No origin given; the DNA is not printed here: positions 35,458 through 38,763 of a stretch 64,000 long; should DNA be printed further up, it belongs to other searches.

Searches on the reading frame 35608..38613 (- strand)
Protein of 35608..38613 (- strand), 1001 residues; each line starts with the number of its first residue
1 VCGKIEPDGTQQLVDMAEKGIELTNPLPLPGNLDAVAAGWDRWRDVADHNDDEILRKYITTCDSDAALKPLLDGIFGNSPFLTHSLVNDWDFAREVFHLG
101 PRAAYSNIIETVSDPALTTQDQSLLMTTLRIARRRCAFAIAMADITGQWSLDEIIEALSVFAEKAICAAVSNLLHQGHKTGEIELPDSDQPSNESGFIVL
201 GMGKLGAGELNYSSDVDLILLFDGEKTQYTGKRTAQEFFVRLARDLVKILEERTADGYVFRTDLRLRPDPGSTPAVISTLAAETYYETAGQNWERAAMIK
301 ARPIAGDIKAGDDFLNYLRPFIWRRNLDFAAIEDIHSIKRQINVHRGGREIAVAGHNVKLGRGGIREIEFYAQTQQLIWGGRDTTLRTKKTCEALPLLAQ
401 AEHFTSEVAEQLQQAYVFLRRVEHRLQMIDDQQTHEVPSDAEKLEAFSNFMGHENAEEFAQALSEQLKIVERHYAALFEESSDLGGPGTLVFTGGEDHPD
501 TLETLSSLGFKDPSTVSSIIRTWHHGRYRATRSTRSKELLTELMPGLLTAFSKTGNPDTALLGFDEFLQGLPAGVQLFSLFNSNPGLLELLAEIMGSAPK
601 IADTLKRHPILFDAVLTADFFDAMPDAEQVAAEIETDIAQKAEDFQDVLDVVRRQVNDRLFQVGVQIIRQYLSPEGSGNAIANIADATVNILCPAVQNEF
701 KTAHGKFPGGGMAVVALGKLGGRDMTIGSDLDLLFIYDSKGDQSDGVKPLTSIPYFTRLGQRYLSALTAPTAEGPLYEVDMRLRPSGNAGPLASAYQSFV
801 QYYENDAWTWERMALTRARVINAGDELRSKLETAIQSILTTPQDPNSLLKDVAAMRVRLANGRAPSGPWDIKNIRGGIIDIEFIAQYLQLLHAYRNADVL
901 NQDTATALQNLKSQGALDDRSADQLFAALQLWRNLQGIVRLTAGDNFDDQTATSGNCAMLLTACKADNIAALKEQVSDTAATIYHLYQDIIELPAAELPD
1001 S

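Call 60: search_protein_families(library=pfam, proteins=[window:35608-38613:-], max_evalue=0.00001)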
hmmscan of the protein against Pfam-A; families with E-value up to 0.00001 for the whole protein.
window:35608-38613:- (1001 aa): 2 families
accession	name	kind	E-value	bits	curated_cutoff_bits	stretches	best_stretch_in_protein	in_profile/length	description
PF03710.21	GlnE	-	1e-117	392.5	24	2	74-315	6-250/252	Glutamate-ammonia ligase adenylyltransferase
PF08335.16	GlnD_UR_UTase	-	3.8e-39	134.4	21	2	340-478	9-141/141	GlnD PII-uridylyltransferase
